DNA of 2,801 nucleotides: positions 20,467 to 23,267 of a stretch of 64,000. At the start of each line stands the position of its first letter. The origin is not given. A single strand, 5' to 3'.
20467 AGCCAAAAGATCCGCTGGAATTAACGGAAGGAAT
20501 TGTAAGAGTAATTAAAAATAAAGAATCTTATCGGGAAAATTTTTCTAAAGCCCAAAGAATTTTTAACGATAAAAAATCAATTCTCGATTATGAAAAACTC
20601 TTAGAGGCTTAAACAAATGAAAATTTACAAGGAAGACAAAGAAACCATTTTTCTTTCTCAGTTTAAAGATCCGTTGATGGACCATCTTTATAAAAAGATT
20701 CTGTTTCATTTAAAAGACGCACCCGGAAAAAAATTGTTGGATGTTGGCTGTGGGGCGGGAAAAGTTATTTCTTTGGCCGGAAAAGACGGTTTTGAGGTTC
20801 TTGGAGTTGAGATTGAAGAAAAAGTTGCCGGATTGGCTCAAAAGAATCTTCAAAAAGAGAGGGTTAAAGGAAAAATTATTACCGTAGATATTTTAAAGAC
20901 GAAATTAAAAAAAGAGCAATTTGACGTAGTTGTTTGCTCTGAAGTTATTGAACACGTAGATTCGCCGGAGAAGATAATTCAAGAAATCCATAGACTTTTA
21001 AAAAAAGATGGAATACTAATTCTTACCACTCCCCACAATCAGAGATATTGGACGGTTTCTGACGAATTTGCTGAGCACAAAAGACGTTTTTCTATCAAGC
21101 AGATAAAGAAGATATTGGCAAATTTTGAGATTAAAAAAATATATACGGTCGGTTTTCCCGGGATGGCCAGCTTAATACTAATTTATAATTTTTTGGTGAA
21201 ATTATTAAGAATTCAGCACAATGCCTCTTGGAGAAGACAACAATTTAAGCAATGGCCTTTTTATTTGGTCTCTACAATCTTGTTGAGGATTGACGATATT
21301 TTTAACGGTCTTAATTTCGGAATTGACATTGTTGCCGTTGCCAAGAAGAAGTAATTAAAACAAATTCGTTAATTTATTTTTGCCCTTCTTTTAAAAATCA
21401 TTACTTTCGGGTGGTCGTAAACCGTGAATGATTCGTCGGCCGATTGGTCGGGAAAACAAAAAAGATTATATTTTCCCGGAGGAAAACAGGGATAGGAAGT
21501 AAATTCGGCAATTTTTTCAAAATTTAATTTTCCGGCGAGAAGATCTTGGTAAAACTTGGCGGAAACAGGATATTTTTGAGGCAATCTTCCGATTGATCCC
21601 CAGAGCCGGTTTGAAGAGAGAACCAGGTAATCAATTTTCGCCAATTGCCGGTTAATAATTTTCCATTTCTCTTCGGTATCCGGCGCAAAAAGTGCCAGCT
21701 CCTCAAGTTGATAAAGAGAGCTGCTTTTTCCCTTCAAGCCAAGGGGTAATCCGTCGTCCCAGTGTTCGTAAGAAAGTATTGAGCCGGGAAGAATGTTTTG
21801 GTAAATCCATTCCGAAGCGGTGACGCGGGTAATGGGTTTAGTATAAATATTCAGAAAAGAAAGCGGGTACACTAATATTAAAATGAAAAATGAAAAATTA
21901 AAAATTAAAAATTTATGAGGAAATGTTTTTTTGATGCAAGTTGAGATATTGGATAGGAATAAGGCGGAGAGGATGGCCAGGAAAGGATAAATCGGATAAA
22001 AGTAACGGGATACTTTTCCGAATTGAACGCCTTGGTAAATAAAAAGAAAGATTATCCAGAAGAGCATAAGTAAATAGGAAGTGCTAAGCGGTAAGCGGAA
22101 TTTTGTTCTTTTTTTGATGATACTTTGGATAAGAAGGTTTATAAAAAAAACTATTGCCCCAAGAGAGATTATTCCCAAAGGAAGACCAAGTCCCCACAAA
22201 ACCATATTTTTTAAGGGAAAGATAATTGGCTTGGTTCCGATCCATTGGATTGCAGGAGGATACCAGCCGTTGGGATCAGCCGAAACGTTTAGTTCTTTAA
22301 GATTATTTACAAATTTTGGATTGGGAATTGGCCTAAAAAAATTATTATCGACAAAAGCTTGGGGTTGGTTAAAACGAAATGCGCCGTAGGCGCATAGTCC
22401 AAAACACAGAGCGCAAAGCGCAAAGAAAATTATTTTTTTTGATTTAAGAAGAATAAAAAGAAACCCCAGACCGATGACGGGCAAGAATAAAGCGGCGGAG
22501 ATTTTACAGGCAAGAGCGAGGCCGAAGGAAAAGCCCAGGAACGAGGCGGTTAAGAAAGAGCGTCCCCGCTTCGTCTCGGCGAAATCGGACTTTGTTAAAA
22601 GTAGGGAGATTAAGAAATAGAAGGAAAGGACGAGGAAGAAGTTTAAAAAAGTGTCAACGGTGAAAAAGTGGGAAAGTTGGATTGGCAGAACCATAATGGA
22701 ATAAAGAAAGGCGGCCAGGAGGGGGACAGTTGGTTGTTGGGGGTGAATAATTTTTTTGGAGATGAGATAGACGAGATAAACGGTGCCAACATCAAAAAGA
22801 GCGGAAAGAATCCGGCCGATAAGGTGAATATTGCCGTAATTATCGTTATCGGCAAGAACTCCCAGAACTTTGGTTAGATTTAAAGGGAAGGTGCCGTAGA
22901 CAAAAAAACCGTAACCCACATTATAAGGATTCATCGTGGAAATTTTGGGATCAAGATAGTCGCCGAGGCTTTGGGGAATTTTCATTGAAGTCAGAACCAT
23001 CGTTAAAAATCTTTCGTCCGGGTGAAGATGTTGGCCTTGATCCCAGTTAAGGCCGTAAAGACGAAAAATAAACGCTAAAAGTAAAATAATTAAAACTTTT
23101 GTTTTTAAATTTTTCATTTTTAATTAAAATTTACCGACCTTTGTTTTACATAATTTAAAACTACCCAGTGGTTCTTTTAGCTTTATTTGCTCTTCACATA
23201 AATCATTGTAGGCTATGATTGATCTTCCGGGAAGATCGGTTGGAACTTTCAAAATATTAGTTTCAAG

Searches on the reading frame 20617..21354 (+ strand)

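Call 8: search_protein_families(library=pfam, proteins=[window:20617-21354:+], max_evalue=0.01)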
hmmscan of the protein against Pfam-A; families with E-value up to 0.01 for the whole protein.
window:20617-21354:+ (245 aa): 23 families
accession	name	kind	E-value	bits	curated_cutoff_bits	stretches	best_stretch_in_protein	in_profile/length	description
PF08241.18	Methyltransf_11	-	1.5e-23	83.7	21.2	1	41-136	1-95/95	Methyltransferase domain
PF13489.12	Methyltransf_23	-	3.8e-23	82.4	27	1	30-170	15-157/164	Methyltransferase domain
PF13847.12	Methyltransf_31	-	2.6e-20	73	27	1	36-143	3-116/145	Methyltransferase domain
PF13649.12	Methyltransf_25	-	5.2e-18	66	27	1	41-132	2-97/97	Methyltransferase domain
PF08242.18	Methyltransf_12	-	1.9e-16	61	30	1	41-134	1-98/98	Methyltransferase domain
PF02353.26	CMAS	-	3.8e-13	49.8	27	1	26-142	52-170/273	Mycolic acid cyclopropane synthetase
PF05175.20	MTS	-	3.7e-10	40.2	23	1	28-150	23-153/170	Methyltransferase small domain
PF08003.17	Methyltransf_9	-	3.5e-09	36.5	23.8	1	22-138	101-219/315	Protein of unknown function (DUF1698)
PF07021.18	MetW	-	4.2e-09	36.7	21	1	36-150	13-120/193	Methionine biosynthesis protein MetW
PF06325.19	PrmA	-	5.3e-09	36.4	22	1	35-162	160-281/296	Ribosomal protein L11 methyltransferase (PrmA)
PF01209.24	Ubie_methyltran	-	2.3e-06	27.6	20.1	1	32-137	43-152/233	ubiE/COQ5 methyltransferase family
PF05401.17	NodS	-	2.3e-05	24.8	24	1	32-142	39-150/201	Nodulation protein S (NodS)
PF05219.18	DREV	-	2.9e-05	23.8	26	1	36-137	94-187/265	DREV methyltransferase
PF03848.20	TehB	-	0.00012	22.1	20.4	1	36-127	31-123/193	Tellurite resistance protein TehB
PF01739.24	CheR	-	0.00016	21.6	27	1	90-136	125-173/195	CheR methyltransferase, SAM binding domain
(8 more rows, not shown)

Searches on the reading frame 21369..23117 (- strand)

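Call 7: search_protein_families(library=pfam, proteins=[window:21369-23117:-], max_evalue=0.01)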
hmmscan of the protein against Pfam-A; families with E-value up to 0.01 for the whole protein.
window:21369-23117:- (582 aa): 1 family
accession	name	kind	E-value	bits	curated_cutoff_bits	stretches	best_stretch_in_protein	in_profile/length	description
PF13231.12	PMT_2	-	2.1e-07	31.7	26.1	1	101-237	24-151/160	Dolichyl-phosphate-mannose-protein mannosyltransferase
